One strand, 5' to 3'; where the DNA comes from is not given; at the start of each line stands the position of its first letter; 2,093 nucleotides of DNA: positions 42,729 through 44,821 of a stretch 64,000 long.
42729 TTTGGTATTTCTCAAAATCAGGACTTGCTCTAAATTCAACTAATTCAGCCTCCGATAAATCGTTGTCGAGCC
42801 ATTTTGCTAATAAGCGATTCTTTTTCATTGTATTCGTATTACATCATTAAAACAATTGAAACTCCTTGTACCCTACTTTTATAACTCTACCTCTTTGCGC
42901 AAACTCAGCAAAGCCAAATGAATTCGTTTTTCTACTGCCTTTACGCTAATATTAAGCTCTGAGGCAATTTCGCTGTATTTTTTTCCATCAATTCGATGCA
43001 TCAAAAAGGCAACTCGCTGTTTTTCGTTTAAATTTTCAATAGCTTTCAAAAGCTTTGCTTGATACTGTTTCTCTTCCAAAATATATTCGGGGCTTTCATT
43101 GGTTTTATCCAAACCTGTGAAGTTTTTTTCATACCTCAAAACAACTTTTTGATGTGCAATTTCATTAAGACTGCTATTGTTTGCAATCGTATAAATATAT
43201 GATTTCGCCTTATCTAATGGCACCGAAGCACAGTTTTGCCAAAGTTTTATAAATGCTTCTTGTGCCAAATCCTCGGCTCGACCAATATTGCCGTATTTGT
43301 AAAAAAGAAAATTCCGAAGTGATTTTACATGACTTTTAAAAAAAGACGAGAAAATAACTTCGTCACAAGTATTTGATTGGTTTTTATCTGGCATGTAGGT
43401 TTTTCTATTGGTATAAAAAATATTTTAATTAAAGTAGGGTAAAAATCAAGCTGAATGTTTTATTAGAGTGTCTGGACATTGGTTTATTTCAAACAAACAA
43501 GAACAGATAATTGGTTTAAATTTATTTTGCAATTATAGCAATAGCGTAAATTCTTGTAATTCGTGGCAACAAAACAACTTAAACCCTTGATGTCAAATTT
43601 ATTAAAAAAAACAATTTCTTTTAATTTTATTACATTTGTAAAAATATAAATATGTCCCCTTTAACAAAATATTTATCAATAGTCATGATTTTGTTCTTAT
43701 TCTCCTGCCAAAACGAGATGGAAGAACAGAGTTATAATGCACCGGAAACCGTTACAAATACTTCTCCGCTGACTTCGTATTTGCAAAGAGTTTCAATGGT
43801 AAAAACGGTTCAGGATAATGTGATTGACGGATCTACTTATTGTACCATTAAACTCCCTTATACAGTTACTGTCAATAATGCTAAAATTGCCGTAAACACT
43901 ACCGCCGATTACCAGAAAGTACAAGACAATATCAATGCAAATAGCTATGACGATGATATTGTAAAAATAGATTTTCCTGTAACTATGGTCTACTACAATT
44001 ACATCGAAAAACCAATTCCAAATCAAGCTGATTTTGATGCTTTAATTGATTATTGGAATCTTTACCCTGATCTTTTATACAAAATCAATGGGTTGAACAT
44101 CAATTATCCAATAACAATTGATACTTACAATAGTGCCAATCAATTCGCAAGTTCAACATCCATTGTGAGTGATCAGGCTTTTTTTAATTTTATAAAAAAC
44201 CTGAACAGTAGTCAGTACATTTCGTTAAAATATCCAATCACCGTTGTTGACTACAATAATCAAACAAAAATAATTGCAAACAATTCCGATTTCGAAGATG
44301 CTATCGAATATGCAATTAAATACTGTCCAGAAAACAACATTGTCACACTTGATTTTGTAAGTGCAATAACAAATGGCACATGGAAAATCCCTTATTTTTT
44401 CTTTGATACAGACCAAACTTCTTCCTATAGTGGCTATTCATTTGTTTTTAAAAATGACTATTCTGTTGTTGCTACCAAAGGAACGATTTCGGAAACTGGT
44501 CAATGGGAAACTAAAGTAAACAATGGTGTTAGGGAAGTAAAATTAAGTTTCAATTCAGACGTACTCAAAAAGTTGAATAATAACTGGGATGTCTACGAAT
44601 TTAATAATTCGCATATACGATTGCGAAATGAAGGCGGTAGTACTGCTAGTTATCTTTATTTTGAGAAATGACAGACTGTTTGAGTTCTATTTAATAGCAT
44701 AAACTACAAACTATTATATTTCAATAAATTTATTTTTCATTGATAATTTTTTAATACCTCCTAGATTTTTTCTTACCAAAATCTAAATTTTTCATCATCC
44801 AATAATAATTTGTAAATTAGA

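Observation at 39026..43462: Exact bipartite motif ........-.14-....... in front of three transcription units defines a putative ECF sigma regulon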

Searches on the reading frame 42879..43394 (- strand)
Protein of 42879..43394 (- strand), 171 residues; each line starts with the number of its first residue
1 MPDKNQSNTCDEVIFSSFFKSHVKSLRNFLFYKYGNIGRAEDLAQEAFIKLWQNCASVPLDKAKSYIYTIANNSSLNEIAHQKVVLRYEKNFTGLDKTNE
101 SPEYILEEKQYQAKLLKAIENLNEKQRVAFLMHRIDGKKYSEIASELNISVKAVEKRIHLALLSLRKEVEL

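Call 8: search_protein_families(library=pfam, proteins=[window:42879-43394:-], max_evalue=0.01)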
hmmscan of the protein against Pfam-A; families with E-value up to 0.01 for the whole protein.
window:42879-43394:- (171 aa): 7 families
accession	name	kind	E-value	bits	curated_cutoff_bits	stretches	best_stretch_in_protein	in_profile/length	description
PF08281.18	Sigma70_r4_2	-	6.4e-18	64.6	25.7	1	114-164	3-53/54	Sigma-70, region 4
PF04542.20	Sigma70_r2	-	4.8e-12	45.9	24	1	19-83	2-69/71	Sigma-70 region 2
PF04545.22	Sigma70_r4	-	3.5e-08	33.3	24.1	1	118-167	1-50/50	Sigma-70, region 4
PF07638.17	Sigma70_ECF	-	0.00021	21.7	21.1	1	114-167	128-181/185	ECF sigma factor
PF13384.12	HTH_23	-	0.00035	20.7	24.6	1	122-159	2-39/50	Homeodomain-like domain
PF13518.12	HTH_28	-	0.0041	17.6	25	1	126-159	1-34/52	Helix-turn-helix domain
PF04297.20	UPF0122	-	0.0086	16.8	22.7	0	107-159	2-55/101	Putative helix-turn-helix protein, YlxM / p13 like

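Call 9: find_homologous_proteins(query=window:42879-43394:-, max_evalue=1e-20)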
Query window:42879-43394:- (171 aa): 2898 proteins with E <= 1e-20 among 3049 candidates; the best 120 are listed.
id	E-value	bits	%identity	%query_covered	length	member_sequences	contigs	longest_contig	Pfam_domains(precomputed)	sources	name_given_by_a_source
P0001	8.7e-105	366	100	100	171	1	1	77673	PF04545.23,PF04542.21,PF08281.19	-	-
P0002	2.4e-98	345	95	100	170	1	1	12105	PF04545.23,PF04542.21,PF08281.19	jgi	-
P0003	1.3e-97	342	94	100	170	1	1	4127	PF04545.23,PF04542.21,PF08281.19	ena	-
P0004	2.8e-96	338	89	100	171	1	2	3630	PF04545.23,PF04542.21,PF08281.19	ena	-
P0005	4.0e-95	334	88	100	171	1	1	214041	PF04545.23,PF04542.21,PF08281.19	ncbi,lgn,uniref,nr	ncbi:sigma-70 family RNA polymerase sigma factor [Flavobacterium sp. LC2016-01]|uniref:RNA polymeras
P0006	4.3e-95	334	87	100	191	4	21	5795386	PF04545.23,PF04542.21,PF08281.19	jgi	jgi:RNA polymerase sigma-70 factor (family 1)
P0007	5.8e-95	334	89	100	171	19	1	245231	PF04545.23,PF04542.21,PF08281.19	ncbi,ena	-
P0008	8.8e-95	333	88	100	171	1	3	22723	PF04545.23,PF04542.21,PF08281.19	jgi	jgi:RNA polymerase sigma-70 factor (family 1)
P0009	9.4e-95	333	88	100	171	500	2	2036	PF04545.23,PF04542.21,PF08281.19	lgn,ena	-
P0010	9.9e-95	333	88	100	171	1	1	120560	PF04545.23,PF04542.21,PF08281.19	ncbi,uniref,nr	ncbi:RNA polymerase sigma factor [Flavobacterium daemonense]|uniref:RNA polymerase sigma factor n=1 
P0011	1.4e-94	332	88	100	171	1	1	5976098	PF04545.23,PF04542.21,PF08281.19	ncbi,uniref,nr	ncbi:RNA polymerase sigma factor [Flavobacterium panacagri]|uniref:RNA polymerase sigma factor n=1 T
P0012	3.0e-94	331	88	100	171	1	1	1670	PF04545.23,PF04542.21,PF08281.19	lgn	-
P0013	9.9e-93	326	87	100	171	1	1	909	PF04545.23,PF04542.21,PF08281.19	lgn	-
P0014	1.0e-92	326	87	100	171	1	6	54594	PF04545.23,PF04542.21,PF08281.19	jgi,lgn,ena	-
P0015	1.3e-92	326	87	100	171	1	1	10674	PF04545.23,PF04542.21,PF08281.19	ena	-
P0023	3.5e-92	325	86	100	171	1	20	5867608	PF04545.23,PF04542.21,PF08281.19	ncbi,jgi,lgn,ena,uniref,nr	ncbi:RNA polymerase sigma factor [Flavobacterium sp. KBS0721]|uniref:RNA polymerase sigma factor n=1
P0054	3.0e-89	315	84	100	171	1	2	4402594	PF04545.23,PF04542.21,PF08281.19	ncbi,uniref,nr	ncbi:RNA polymerase sigma factor [Flavobacterium gilvum]|uniref:RNA polymerase subunit sigma-70 n=1 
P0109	2.6e-84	299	80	100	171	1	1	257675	PF04545.23,PF04542.21,PF08281.19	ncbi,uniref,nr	ncbi:RNA polymerase sigma factor [Flavobacterium cellulosilyticum]|uniref:Sigma-70 family RNA polyme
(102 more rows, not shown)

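Call 11: find_encoding_contigs(protein=P0023, flank=10000, max_places=2)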
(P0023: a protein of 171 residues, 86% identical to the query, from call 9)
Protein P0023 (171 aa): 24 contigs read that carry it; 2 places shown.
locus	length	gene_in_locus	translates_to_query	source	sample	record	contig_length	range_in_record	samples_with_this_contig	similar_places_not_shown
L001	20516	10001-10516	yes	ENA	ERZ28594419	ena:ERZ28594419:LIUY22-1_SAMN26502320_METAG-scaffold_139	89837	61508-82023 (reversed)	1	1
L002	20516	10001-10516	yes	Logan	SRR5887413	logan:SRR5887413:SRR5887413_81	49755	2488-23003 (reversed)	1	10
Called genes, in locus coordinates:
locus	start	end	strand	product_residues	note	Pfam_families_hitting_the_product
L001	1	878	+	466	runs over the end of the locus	PF02397:Bac_transf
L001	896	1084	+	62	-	-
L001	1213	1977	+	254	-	PF02563:Poly_export, PF10531:SLBB (weak), PF22461:SLBB_2 (weak)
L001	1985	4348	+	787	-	PF01656:CbiA (faint), PF13807:GNVR, PF13614:AAA_31 (weak)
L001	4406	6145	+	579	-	PF02878:PGM_PMM_I, PF02879:PGM_PMM_II, PF02880:PGM_PMM_III, PF00408:PGM_PMM_IV (weak)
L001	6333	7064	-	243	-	PF19567:CpsB_CapC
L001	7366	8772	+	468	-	PF00512:HisKA (weak), PF02518:HATPase_c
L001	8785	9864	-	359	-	-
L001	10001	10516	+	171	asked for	PF04542:Sigma70_r2, PF08281:Sigma70_r4_2, PF04545:Sigma70_r4 (weak)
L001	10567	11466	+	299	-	PF04773:FecR, PF16344:FecR_C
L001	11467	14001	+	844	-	PF13715:CarbopepD_reg_2, PF07715:Plug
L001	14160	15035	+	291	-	PF03640:Lipoprotein_15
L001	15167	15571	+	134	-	PF12869:tRNA_anti-like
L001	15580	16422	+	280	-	PF19089:DUF5777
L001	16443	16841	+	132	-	-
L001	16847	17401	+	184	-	PF04264:YceI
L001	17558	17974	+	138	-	-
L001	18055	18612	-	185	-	PF20329:DUF6624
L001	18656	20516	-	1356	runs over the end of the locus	PF07494:Reg_prop (weak), PF08450:SGL (faint), PF07495:Y_Y_Y, PF00512:HisKA, PF02518:HATPase_c, PF00072:Response_reg, PF12833:HTH_18, PF00165:HTH_AraC (weak), +1 more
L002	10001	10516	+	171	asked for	PF04542:Sigma70_r2, PF08281:Sigma70_r4_2, PF04545:Sigma70_r4 (weak)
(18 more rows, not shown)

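Call 12: find_encoding_contigs(protein=P0054, flank=10000, max_places=2)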
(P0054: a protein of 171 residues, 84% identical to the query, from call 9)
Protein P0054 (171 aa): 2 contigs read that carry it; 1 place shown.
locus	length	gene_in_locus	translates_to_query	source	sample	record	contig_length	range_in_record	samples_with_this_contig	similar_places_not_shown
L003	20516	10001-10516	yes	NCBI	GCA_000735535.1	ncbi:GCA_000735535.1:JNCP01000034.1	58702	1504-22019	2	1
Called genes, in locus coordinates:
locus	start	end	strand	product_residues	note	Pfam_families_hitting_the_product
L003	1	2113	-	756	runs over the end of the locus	PF00487:FA_desaturase, PF00355:Rieske, PF13806:Rieske_2, PF00175:NAD_binding_1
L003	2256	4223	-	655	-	PF07602:DUF1565 (faint), PF22842:Pel9A-like_beta_helix, PF21258:Glyco_hydro_120_ins, PF13229:Beta_helix (weak)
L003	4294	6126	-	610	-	PF07602:DUF1565 (weak), PF22842:Pel9A-like_beta_helix, PF21258:Glyco_hydro_120_ins, PF13229:Beta_helix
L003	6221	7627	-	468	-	PF00083:Sugar_tr, PF07690:MFS_1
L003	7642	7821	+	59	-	-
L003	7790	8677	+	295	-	PF02311:AraC_binding (weak), PF07883:Cupin_2 (weak), PF00165:HTH_AraC (faint), PF12833:HTH_18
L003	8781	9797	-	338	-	-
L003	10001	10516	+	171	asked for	PF04542:Sigma70_r2, PF08281:Sigma70_r4_2, PF04545:Sigma70_r4 (weak)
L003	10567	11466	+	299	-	PF04773:FecR, PF16344:FecR_C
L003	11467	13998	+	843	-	PF13715:CarbopepD_reg_2, PF07715:Plug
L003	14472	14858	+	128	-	-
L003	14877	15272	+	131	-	PF12869:tRNA_anti-like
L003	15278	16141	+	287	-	PF19089:DUF5777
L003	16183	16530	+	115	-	-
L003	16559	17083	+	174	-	PF04264:YceI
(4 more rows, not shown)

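Call 13: find_encoding_contigs(protein=P0109, flank=10000, max_places=2)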
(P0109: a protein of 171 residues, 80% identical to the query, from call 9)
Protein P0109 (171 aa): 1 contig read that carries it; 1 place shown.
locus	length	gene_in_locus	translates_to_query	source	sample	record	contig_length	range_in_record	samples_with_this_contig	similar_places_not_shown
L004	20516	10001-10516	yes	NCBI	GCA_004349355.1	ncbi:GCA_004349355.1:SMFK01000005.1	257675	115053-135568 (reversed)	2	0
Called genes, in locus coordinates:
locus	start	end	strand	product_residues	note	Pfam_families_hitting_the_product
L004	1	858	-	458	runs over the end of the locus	PF13687:DUF4153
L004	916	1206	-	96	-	PF13601:HTH_34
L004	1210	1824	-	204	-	-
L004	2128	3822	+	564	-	-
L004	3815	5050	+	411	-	PF04055:Radical_SAM, PF13353:Fer4_12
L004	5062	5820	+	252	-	PF04116:FA_hydroxylase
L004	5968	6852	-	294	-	PF00763:THF_DHG_CYH, PF02882:THF_DHG_CYH_C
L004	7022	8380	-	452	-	PF02881:SRP54_N, PF00448:SRP54, PF06414:Zeta_toxin (weak), PF02978:SRP_SPB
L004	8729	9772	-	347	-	-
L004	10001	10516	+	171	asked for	PF04542:Sigma70_r2, PF08281:Sigma70_r4_2, PF04545:Sigma70_r4 (weak)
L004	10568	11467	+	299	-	PF04773:FecR, PF16344:FecR_C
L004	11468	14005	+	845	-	PF13715:CarbopepD_reg_2, PF07715:Plug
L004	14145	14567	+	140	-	PF00355:Rieske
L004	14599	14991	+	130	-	PF12869:tRNA_anti-like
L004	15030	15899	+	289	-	PF19089:DUF5777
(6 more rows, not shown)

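Call 17: search_protein_families(library=ncbifam, proteins=[window:42879-43394:-], max_evalue=0.001)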
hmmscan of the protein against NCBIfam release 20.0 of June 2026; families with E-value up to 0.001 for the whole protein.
window:42879-43394:- (171 aa): 89 families (the best 25 are shown)
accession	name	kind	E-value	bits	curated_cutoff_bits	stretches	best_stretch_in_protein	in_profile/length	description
TIGR02985.1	Sig70_bacteroi1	subfamily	5.6e-34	117.7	126.4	1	15-168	3-161/162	RNA polymerase sigma-70 factor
TIGR02937.1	sigma70-ECF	superfamily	8.3e-24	84.1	42.9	1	16-168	4-164/165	sigma-70 family RNA polymerase sigma factor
TIGR02983.1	SigE-fam_strep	subfamily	2e-18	66.8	141.55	1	15-170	8-159/162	SigE family RNA polymerase sigma factor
NF058625.1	sigma_PG0214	equivalog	3.3e-18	66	130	1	18-168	5-160/170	GFO_1088 family ECF-type sigma factor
NF041727.1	ECF_sigma_FecI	equivalog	5.1e-18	65.6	260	1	7-158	5-157/169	ferric citrate uptake sigma factor FecI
NF009179.0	PRK12527.1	equivalog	6.6e-18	65.3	162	1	22-166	4-150/159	RNA polymerase sigma factor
NF007232.0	PRK09651.1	subfamily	1e-17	64.7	185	1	6-159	4-158/173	RNA polymerase sigma factor FecI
NF005448.0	PRK07037.1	equivalog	1.2e-17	64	190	1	8-163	8-165/186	RNA polymerase factor sigma-70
TIGR02950.1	SigM_subfam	subfamily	1.3e-16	60.8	147.95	1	18-169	5-158/159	RNA polymerase sigma factor, SigM family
NF009166.1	PRK12513.1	equivalog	2.4e-16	60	206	1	11-168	20-185/193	RNA polymerase sigma factor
NF009180.0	PRK12528.1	subfamily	1.6e-15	57.5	184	1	15-161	10-157/165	RNA polymerase sigma factor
NF004113.0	PRK05602.1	equivalog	9.9e-15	54.7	208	1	38-170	70-202/211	RNA polymerase sigma factor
NF007216.0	PRK09638.1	equivalog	2.7e-14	53.3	194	1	7-170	12-175/180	RNA polymerase sigma factor SigY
NF008889.0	PRK11924.1-1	subfamily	3.8e-14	52.7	181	1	13-162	10-160/173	RNA polymerase sigma factor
NF007227.0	PRK09645.1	subfamily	8e-14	51.9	202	1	5-169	5-170/177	sigma-70 family RNA polymerase sigma factor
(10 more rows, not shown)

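Call 39: search_protein_families(library=pfam, proteins=[L001:14160-15035:+], max_evalue=0.01)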
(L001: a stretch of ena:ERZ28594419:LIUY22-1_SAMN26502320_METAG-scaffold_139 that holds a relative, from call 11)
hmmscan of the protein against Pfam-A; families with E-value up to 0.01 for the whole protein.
L001:14160-15035:+ (291 aa): 1 family
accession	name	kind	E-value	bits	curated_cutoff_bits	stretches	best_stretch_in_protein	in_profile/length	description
PF03640.20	Lipoprotein_15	-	1.6e-27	95.2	24.4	3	104-153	2-47/47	Secreted repeat of unknown function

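Call 42: find_related_loci(query=window:42879-43394:-, collection=metagenome_contigs, flank=6500)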
Query window:42879-43394:- (171 aa) in metagenome_contigs; peptide patterns used: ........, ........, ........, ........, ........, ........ (x = any residue, [..] = any of these).
586 stretches matched a pattern; 412 encode a relative of the query (tblastn E <= 1e-3); the best 80 are kept; 80 distinct loci.
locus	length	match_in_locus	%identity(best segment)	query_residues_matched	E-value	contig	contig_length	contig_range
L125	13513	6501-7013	95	1-171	1e-109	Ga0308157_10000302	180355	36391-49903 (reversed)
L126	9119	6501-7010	95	1-171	2e-107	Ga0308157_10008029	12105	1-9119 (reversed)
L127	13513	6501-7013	91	1-171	9e-106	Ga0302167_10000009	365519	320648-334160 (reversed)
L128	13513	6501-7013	89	1-171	4e-105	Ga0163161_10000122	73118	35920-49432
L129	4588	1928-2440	89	1-171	4e-105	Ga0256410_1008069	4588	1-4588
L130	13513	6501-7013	89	1-171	3e-104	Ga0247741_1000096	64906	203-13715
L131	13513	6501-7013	89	1-171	4e-104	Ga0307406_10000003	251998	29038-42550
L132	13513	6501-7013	89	1-171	6e-104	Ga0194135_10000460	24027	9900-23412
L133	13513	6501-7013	88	1-171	3e-103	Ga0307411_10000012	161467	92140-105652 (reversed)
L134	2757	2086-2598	88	1-171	2e-106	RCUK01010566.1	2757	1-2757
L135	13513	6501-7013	88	1-171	1e-103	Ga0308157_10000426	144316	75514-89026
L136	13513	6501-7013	89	1-171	2e-103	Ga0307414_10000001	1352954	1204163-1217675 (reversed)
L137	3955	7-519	88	1-171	2e-104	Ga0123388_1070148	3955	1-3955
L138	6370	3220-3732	89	1-171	3e-103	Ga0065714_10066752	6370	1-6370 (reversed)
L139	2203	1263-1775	87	1-171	1e-107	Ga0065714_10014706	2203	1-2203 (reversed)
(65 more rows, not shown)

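Call 83: search_solved_structures(query=window:42879-43394:-, max_evalue=0.00001)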
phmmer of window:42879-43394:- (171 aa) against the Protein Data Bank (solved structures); distinct sequences matched with E-value up to 0.00001: 10.
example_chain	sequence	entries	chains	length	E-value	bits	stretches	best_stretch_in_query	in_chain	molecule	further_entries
5wuq_A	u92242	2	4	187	3.6e-10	43.6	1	15-169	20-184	ECF RNA polymerase sigma factor SigW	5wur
2q1z_A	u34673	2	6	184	1.8e-09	41.4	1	11-168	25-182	RpoE, ECF SigE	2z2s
9m9d_F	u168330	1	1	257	4.3e-08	36.9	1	19-166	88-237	ECF RNA polymerase sigma factor SigE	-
9m9e_F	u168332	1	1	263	4.6e-08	36.8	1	19-166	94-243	ECF RNA polymerase sigma factor SigE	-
9m98_F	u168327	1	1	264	4.6e-08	36.8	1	19-166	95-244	ECF RNA polymerase sigma factor SigE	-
1or7_A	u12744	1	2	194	1.2e-07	35.5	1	30-164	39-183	RNA polymerase sigma-E factor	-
6jbq_F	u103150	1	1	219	1.7e-07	35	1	30-164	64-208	ECF RNA polymerase sigma-E factor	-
6dv9_F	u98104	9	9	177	6.2e-07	33.1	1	12-167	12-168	ECF RNA polymerase sigma factor SigL | RNA polymerase sigma factor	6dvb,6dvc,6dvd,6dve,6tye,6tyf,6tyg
6in7_B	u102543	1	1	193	1.2e-06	32.2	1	37-165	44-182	RNA polymerase sigma-H factor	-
8z6g_B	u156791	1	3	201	1.3e-06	32.1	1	37-165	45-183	RNA polymerase sigma factor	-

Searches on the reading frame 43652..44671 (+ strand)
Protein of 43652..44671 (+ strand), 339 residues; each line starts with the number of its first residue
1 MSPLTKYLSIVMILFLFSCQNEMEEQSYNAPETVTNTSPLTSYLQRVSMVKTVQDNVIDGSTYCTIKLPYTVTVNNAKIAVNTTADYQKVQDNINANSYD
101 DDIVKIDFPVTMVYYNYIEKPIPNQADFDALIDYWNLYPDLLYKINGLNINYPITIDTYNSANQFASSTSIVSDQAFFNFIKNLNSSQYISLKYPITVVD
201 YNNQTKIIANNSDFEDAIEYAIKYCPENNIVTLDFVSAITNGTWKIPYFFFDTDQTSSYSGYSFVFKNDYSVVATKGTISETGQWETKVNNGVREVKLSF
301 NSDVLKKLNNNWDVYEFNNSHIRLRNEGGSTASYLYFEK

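Call 8: search_protein_families(library=pfam, proteins=[window:43652-44671:+], max_evalue=0.01)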
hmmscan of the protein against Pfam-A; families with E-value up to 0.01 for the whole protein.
window:43652-44671:+ (339 aa): 0 families

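Call 17: search_protein_families(library=ncbifam, proteins=[window:43652-44671:+], max_evalue=0.001)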
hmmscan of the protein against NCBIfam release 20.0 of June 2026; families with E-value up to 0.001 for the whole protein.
window:43652-44671:+ (339 aa): 0 families

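Call 54: search_protein_families(library=pfam, proteins=[window:43652-44671:+], max_evalue=10)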
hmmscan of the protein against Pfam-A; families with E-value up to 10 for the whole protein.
window:43652-44671:+ (339 aa): 0 families

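Call 56: find_homologous_proteins(query=window:43652-44671:+, max_evalue=0.00001)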
Query window:43652-44671:+ (339 aa): 367 proteins with E <= 0.00001 among 1695 candidates; the best 120 are listed.
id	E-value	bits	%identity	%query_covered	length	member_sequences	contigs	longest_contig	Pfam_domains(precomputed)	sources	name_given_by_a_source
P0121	8.6e-220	747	100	100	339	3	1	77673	-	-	-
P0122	2.5e-188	643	85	100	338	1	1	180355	-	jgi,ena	-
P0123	6.0e-171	586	79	100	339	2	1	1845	-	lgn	-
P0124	1.9e-170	585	79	100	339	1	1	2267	-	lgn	-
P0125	6.5e-170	583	79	100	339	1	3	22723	-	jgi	jgi:hypothetical protein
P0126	3.1e-169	581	78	100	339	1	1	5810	-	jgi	jgi:hypothetical protein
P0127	8.2e-167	573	78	100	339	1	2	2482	-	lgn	-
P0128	2.1e-165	568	77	100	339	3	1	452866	-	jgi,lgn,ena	-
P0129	3.9e-164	564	75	100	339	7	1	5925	-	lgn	-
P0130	7.5e-164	563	76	100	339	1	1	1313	-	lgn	-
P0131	1.1e-163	562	76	100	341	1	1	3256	-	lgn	-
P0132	1.1e-163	562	75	100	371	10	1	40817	-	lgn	-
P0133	1.3e-163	562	77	100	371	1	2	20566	-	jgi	jgi:hypothetical protein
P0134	2.2e-163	561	76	100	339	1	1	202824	-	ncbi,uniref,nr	ncbi:hypothetical protein OIU83_08030 [Flavobacterium sp. LS1R49]|uniref:Lipoprotein n=1 Tax=Flavoba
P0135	2.4e-163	561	76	100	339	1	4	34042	-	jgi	jgi:hypothetical protein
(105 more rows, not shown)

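Call 59: search_solved_structures(query=A2, max_evalue=1)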
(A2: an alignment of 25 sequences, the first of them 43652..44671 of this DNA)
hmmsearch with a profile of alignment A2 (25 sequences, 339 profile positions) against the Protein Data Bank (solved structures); distinct sequences matched with E-value up to 1: 5.
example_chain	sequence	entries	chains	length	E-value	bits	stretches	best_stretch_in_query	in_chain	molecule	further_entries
3opy_A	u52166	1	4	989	0.49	12.6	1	210-278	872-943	6-phosphofructo-1-kinase alpha-subunit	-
2ccm_A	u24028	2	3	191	0.65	12.3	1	40-89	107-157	CALEXCITIN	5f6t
4ndb_A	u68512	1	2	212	0.79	12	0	40-89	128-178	Calexcitin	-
4ndd_A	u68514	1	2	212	0.79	12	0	40-89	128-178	Calexcitin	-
4ndc_A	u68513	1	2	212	0.79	12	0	40-89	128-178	Calexcitin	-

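Call 68: predict_structure(alignment_id=A2)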
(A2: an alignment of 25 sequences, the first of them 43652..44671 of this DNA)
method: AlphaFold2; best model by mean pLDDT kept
length: 339 residues; sequences in the alignment: 25
mean_pLDDT: 47.1   pTM: 0.28
mean pLDDT of the five models: 47.1, 45.8, 44.0, 43.6, 43.5
residues with pLDDT >= 90: 0; 70-90: 41; 50-70: 107; < 50: 191
segments of 3 or more residues with pLDDT < 50: 1-68, 100-128, 130-132, 134-148, 218-254, 257-260, 290-294, 311-339
pLDDT, mean of each block of 10 residues (from residue 1): 32 30 22 26 29 28 40 64 70 60 40 23 42 44 42 67 72 64 61 61 62 52 36 28 32 44 65 73 69 57 64 36 31 29
secondary structure, 60 per line:
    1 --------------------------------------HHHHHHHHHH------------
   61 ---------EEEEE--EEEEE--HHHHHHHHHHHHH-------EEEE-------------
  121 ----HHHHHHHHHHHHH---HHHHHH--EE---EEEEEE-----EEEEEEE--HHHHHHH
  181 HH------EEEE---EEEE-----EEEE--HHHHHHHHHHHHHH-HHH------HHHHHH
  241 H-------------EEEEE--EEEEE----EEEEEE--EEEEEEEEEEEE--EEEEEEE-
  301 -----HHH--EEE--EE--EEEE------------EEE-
elements in order: H39-48 E70-74 E77-81 H84-96 E104-107 H125-137 H141-146 E154-159 E165-171 H174-182 E189-192 E196-199 E205-208 H211-224 H235-241 E255-259 E262-266 E271-276 E279-290 E293-299 E311-313 E320-323 E336-338
